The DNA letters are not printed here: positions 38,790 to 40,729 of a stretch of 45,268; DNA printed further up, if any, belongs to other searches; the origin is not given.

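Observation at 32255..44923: Candidate undescribed organic-acid catabolic regulon: BKACE+SDR / TAXI-TRAP / IclR+BCCP / carboxyltransferase / cytoplasmic Mo-enzyme / FadB-like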

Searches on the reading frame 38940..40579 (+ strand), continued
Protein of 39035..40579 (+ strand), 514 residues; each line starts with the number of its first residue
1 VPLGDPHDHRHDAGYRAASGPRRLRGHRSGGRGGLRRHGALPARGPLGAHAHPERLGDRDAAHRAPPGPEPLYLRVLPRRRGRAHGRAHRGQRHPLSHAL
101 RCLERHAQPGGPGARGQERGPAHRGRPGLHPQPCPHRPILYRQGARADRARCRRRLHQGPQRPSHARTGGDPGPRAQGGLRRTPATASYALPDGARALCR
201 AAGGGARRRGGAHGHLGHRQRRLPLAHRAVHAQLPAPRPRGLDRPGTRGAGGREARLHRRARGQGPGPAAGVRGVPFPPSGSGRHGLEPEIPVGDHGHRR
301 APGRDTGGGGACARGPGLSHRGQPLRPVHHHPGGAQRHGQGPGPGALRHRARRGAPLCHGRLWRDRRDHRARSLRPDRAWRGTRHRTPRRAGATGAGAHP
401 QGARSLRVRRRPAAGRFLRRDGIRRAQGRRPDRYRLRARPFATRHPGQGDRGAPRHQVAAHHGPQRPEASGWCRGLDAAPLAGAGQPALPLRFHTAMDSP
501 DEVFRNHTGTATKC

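Call 42: search_protein_families(library=pfam, proteins=[L088:4272-4586:-, L088:3064-4260:-, L088:2293-3048:-, L049:5375-6658:+, L027:1701-3167:+, L026:12118-13188:+, L028:3803-4708:+, L066:2503-3174:+, L079:645-1859:+, L054:15362-17425:+], max_evalue=0.00001)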
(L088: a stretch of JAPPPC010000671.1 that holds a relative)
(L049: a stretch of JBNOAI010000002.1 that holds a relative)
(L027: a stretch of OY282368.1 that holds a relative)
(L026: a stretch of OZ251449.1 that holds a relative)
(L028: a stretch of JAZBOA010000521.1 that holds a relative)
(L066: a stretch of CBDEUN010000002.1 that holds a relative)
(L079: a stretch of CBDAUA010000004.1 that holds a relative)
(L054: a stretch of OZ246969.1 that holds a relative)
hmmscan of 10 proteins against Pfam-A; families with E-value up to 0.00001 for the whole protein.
L088:4272-4586:- (104 aa): 2 families
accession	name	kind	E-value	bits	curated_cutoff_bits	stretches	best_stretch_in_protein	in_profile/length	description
PF00355.32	Rieske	-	1.1e-22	80.1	20.3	1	5-92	1-88/88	Rieske [2Fe-2S] domain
PF13806.12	Rieske_2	-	6.1e-14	52.3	27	1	5-103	1-104/104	Rieske-like [2Fe-2S] domain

L088:3064-4260:- (398 aa): 1 family
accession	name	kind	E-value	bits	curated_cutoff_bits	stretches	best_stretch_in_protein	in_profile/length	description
PF02515.22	CoA_transf_3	-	2.8e-112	375.9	23.3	1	9-375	1-366/366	CoA-transferase family III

L088:2293-3048:- (251 aa): 1 family
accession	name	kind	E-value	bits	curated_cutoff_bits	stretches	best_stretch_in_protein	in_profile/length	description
PF00027.35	cNMP_binding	-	5.5e-22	78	27.5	1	5-89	3-88/89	Cyclic nucleotide-binding domain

L049:5375-6658:+ (427 aa): 1 family
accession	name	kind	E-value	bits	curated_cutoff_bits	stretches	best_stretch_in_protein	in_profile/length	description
PF06808.19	DctM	-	2.7e-113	379.4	23.8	1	6-416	1-412/413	Tripartite ATP-independent periplasmic transporter, DctM component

L027:1701-3167:+ (488 aa): 1 family
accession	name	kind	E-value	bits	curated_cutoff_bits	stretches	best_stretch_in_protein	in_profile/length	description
PF00355.32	Rieske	-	1.8e-17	63.5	20.3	1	73-153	2-82/88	Rieske [2Fe-2S] domain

L026:12118-13188:+ (356 aa): 1 family
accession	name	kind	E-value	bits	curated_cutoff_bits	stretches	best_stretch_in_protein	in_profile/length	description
PF13452.11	FAS1_DH_region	-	3.6e-06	27.6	22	0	188-344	1-131/132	FAS1-like, dehydratase domain region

L028:3803-4708:+ (301 aa): 4 families
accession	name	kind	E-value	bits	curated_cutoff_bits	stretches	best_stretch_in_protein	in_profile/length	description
PF00561.26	Abhydrolase_1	-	2.4e-25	90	25.8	1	33-280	2-245/245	alpha/beta hydrolase fold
PF12697.13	Abhydrolase_6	-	8.7e-18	66.2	26.3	1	34-285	1-216/217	Alpha/beta hydrolase family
PF12146.15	Hydrolase_4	-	3.4e-08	33.5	27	1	35-126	8-105/239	Serine aminopeptidase, S33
PF06441.18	EHN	-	1.5e-07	32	22.8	1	5-42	66-102/107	Epoxide hydrolase N terminus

L066:2503-3174:+ (223 aa): 1 family
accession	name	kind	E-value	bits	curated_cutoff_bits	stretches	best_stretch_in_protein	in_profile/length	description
PF00731.26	AIRC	-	5.7e-14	52.3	30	1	90-219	2-131/148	AIR carboxylase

L079:645-1859:+ (404 aa): 1 family
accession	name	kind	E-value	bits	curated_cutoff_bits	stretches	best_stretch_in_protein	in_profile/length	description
PF01969.22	Ni_insertion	-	1.3e-81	275.1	22.1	1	4-372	2-364/375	Nickel insertion protein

L054:15362-17425:+ (687 aa): 3 families
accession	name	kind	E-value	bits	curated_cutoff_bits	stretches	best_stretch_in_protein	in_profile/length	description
PF13549.11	ATP-grasp_5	-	4.5e-47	160.7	27.6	1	476-682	6-218/221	ATP-grasp domain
PF13607.11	Succ_CoA_lig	-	1.7e-30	106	27.4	1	154-288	2-137/138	Succinyl-CoA ligase like flavodoxin domain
PF13380.12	CoA_binding_2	-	1e-13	52.1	22.8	1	16-134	1-114/116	CoA binding domain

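Call 50: search_protein_families(library=ncbifam, proteins=[L058:13418-15193:+, L058:15307-16341:+, L058:16362-17384:+, L058:11621-13027:+, L058:5479-6096:-, L058:6217-7044:-, L058:19305-20507:+, L058:2030-2788:-, L012:6458-7072:+, L079:12336-13052:+], max_evalue=1e-10)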
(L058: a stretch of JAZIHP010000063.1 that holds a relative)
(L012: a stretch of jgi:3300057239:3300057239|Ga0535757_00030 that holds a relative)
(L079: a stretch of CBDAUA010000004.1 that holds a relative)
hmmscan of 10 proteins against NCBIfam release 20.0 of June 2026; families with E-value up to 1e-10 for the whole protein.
L058:13418-15193:+ (591 aa): 50 families (the best 25 are shown)
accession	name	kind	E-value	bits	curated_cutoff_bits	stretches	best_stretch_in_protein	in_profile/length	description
NF005713.0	PRK07525.1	subfamily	0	1047.7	620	1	1-587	4-591/592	sulfoacetaldehyde acetyltransferase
TIGR03457.1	sulphoacet_xsc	equivalog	3.1e-298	990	676.4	1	2-582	1-578/579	sulfoacetaldehyde acetyltransferase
TIGR00118.1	acolac_lg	equivalog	6.1e-92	308.9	538.35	1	3-559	1-535/557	biosynthetic-type acetolactate synthase large subunit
NF004919.0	PRK06276.1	equivalog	3.4e-86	289.8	866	1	3-559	1-539/582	acetolactate synthase large subunit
NF004710.0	PRK06048.1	equivalog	2e-83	280.8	976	1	2-558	7-537/561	acetolactate synthase large subunit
NF006052.0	PRK08199.1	subfamily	7.1e-80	268.9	539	1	4-562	9-541/559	thiamine pyrophosphate protein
NF006122.0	PRK08266.1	subfamily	1.1e-78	265.1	571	2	2-360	3-353/543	hypothetical protein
NF005860.0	PRK07789.1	equivalog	2.7e-75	253.9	881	1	2-582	33-594/615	acetolactate synthase large subunit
NF006524.0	PRK08978.1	equivalog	9.9e-74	248.5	738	1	6-548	4-517/548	acetolactate synthase 2 catalytic subunit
NF005058.0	PRK06466.1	equivalog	1.2e-73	248.6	951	1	4-554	5-545/574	acetolactate synthase 3 large subunit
NF006016.1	PRK08155.1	equivalog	5.4e-73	246.3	870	1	1-558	1-532/554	acetolactate synthase large subunit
NF006377.0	PRK08611.1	equivalog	8.8e-72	242.5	742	1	2-560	3-531/576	pyruvate oxidase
NF005712.0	PRK07524.1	subfamily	2.1e-70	237.7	500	1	3-559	3-530/536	5-guanidino-2-oxopentanoate decarboxylase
NF005651.0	PRK07418.1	subfamily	4.5e-67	226.6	942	1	2-557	18-558/617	acetolactate synthase large subunit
NF006319.0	PRK08527.1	equivalog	1.5e-66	225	905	1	1-559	2-539/565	acetolactate synthase large subunit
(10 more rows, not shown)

L058:15307-16341:+ (344 aa): 1 family
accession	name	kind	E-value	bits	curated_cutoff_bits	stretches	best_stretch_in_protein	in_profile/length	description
TIGR00698.1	TIGR00698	subfamily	4.3e-38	131.4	232.6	1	39-332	25-320/335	YeiH family putative sulfate export transporter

L058:16362-17384:+ (340 aa): 9 families
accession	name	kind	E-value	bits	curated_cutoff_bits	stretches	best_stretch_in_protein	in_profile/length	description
NF007233.1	PRK09653.1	subfamily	1.7e-113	379.4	310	1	6-329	4-319/319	phosphotransacetylase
TIGR00651.1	pta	equivalog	1.4e-106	356.4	311.2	1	18-325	1-303/304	phosphate acetyltransferase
NF004167.0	PRK05632.1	equivalog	4e-103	346.3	418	1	7-332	389-706/708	phosphate acetyltransferase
NF009501.0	PRK12861.1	subfamily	1.4e-44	152.3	1178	1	14-329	447-760/764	NADP-dependent malic enzyme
NF004472.0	PRK05805.1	subfamily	5.8e-14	51.8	399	1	108-329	82-298/302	phosphate butyryltransferase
NF008852.0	PRK11890.1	subfamily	2.1e-12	46.8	413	1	109-299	88-274/315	phosphate acetyltransferase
TIGR02706.1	P_butyryltrans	equivalog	4.2e-12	45.8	410.5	0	108-326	78-291/294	phosphate butyryltransferase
NF006045.0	PRK08190.1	subfamily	1.1e-11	44.2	282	0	109-299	242-428/467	bifunctional enoyl-CoA hydratase/phosphate acetyltransferase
NF005837.0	PRK07742.1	equivalog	2.3e-11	43.5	409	0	108-327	81-295/299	phosphate butyryltransferase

L058:11621-13027:+ (468 aa): 14 families
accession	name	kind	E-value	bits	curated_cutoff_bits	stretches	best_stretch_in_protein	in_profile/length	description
NF047625.1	AcylSulfactDhSauS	equivalog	2.9e-230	764.8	600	1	7-468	2-464/464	acylating sulfoacetaldehyde dehydrogenase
NF010378.0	PRK13805.1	equivalog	1.5e-101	340.6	951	1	8-442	15-447/872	bifunctional acetaldehyde-CoA/alcohol dehydrogenase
TIGR02518.1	EutH_ACDH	equivalog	2.6e-89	300.3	620.1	1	11-449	10-446/488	acetaldehyde dehydrogenase (acetylating)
NF011927.0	PRK15398.1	subfamily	3.9e-61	207.1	403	1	11-421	38-440/465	aldehyde dehydrogenase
NF001221.0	PRK00197.1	equivalog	3.7e-16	58.9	289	1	107-409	116-379/418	glutamate-5-semialdehyde dehydrogenase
NF006916.0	PRK09407.1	equivalog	3e-14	52.5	521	1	104-270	153-318/526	succinic semialdehyde dehydrogenase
TIGR00407.1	proA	equivalog_domain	3.6e-14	52.4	317.45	1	100-409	94-370/398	glutamate-5-semialdehyde dehydrogenase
NF040648.1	lactal_redase_Meth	equivalog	8.9e-13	48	650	1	24-403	48-427/463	lactaldehyde dehydrogenase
NF040869.1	G3PDH_Arch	equivalog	1.3e-12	47.2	780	1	102-400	153-453/502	NADP-dependent glyceraldehyde-3-phosphate dehydrogenase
TIGR01780.1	SSADH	subfamily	2.4e-12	46.5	646.35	1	91-269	101-280/448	succinate-semialdehyde dehydrogenase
NF052305.1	DioxValDhHalo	equivalog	2.1e-11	43.4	750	1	100-401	134-442/483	2,5-dioxovalerate dehydrogenase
TIGR01237.1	D1pyr5carbox2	equivalog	4.6e-11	42.2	659.65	0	104-362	164-435/511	L-glutamate gamma-semialdehyde dehydrogenase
NF010000.0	PRK13473.1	subfamily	8e-11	41.2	615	0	13-400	43-435/475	aminobutyraldehyde dehydrogenase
TIGR01804.1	BADH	equivalog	8.2e-11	41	668.6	0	3-270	29-297/467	betaine-aldehyde dehydrogenase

L058:5479-6096:- (205 aa): 0 families

L058:6217-7044:- (275 aa): 4 families
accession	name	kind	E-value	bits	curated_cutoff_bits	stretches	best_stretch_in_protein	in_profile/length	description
NF053568.1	3OXCoAcCUPNH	equivalog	4.6e-146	485.3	350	1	3-274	2-273/274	3-oxoadipate:acetyl-CoA acetyltransferase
NF052387.1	Lys_ferment_KCE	equivalog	5.5e-75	252.2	382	1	6-273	3-267/267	3-keto-5-aminohexanoate cleavage enzyme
NF053538.1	DixhxACActTsKce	equivalog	4.7e-46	157.2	430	2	118-273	146-302/310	3,5-dioxohexanoate:acetyl-CoA acetone transferase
NF052389.1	Lys_KAL_CLE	exception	6e-46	157.1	725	1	5-273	171-436/440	bifunctional 3-aminobutyryl-CoA ammonia lyase/3-keto-5-aminohexanoate cleavage enzyme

L058:19305-20507:+ (400 aa): 8 families
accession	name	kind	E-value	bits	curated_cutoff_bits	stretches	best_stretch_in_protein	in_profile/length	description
TIGR00880.1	2_A_01_02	superfamily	1.6e-15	57.4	131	1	70-199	5-134/141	multidrug resistance protein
TIGR00710.1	efflux_Bcr_CflA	subfamily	7.4e-15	55.3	200.9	1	25-128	9-109/385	Bcr/CflA family efflux MFS transporter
NF008654.0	PRK11652.1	equivalog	5.5e-13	48.6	479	1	25-127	13-112/397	multidrug efflux MFS transporter EmrD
NF012185.0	tet_MFS_L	exception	1.2e-12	47.6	925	1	19-150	9-141/457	tetracycline efflux MFS transporter Tet(L)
NF008314.0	PRK11102.1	equivalog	3.7e-12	46.2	303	1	26-127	12-113/396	Bcr/CflA family multidrug efflux MFS transporter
TIGR00711.1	efflux_EmrB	subfamily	1e-11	44.3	230.2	1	30-158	8-136/485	DHA2 family efflux MFS transporter permease subunit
NF053813.1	MFS_TcaB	equivalog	2.5e-11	42.9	475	1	25-126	10-108/396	putative multidrug effflux MFS transporter TcaB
TIGR00898.1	2A0119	subfamily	7.6e-11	41.5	550.75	1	64-160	131-227/506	cation transport protein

L058:2030-2788:- (252 aa): 203 families (the best 25 are shown)
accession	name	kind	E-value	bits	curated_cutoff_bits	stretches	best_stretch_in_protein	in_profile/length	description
NF006070.0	PRK08213.1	subfamily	3.1e-66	223.6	279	1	3-250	3-257/259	gluconate 5-dehydrogenase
NF005309.0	PRK06841.1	subfamily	5.7e-66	222.6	286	1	4-249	7-252/255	GolD/DthD family dehydrogenase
NF004778.0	PRK06124.1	equivalog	3.1e-63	213.6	303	1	5-251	4-254/256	SDR family oxidoreductase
TIGR01832.1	kduD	equivalog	1.2e-62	211.7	338.85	1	8-251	1-247/248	2-dehydro-3-deoxy-D-gluconate 5-dehydrogenase KduD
NF004198.0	PRK05653.1-3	equivalog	2.4e-60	204.1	296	1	9-248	4-245/248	3-oxoacyl-ACP reductase FabG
NF009093.0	PRK12429.1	subfamily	1.7e-59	201.2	258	1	10-251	3-258/259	3-hydroxybutyrate dehydrogenase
NF009466.0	PRK12826.1-2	subfamily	1.7e-58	198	222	1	13-249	4-244/248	3-oxoacyl-ACP reductase FabG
NF005488.0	PRK07097.1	equivalog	2.1e-58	197.5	369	1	5-251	3-259/266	gluconate 5-dehydrogenase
NF005390.0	PRK06935.1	equivalog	2.6e-57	194.1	369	1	4-251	7-257/258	2-dehydro-3-deoxy-D-gluconate 5-dehydrogenase KduD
TIGR01830.1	3oxo_ACP_reduc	equivalog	2.7e-57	194.2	297.75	1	16-248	2-237/239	3-oxoacyl-[acyl-carrier-protein] reductase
NF005559.1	PRK07231.1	subfamily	3.8e-57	193.6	215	1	10-250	2-248/249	glucose 1-dehydrogenase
NF052558.1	MBtsdlDhBudC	equivalog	4.3e-55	187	270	1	11-251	2-243/250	meso-2,3-butanediol dehydrogenase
NF005711.0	PRK07523.1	subfamily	5.3e-55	186.8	413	1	5-251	3-253/255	SDR family oxidoreductase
NF005893.0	PRK07856.1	equivalog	5.5e-55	186.4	255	1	8-248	5-240/255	SDR family oxidoreductase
NF005067.0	PRK06484.1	equivalog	7.9e-55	186.4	713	1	11-251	272-513/524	short chain dehydrogenase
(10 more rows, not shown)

L012:6458-7072:+ (204 aa): 3 families
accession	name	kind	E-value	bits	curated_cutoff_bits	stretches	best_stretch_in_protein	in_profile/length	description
NF007682.0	PRK10357.1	equivalog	1.2e-24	87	181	1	1-169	1-169/202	glutathione S-transferase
TIGR01262.1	maiA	equivalog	5.4e-19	68.7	171.05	1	5-202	4-205/211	maleylacetoacetate isomerase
NF050814.1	FtsZBindFzlA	equivalog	2.8e-11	43.6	300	1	9-161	13-173/228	FtsZ-binding protein FzlA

L079:12336-13052:+ (238 aa): 3 families
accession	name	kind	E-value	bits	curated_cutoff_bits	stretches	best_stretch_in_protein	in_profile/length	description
NF010579.0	PRK13972.1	equivalog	2.6e-71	239.5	332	1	1-203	1-204/215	GSH-dependent disulfide bond oxidoreductase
NF008731.0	PRK11752.1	equivalog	9.8e-57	192.4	325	1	2-219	45-273/287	glutathione-dependent disulfide-bond oxidoreductase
TIGR01262.1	maiA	equivalog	3.4e-13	49.7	171.05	1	6-174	5-175/211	maleylacetoacetate isomerase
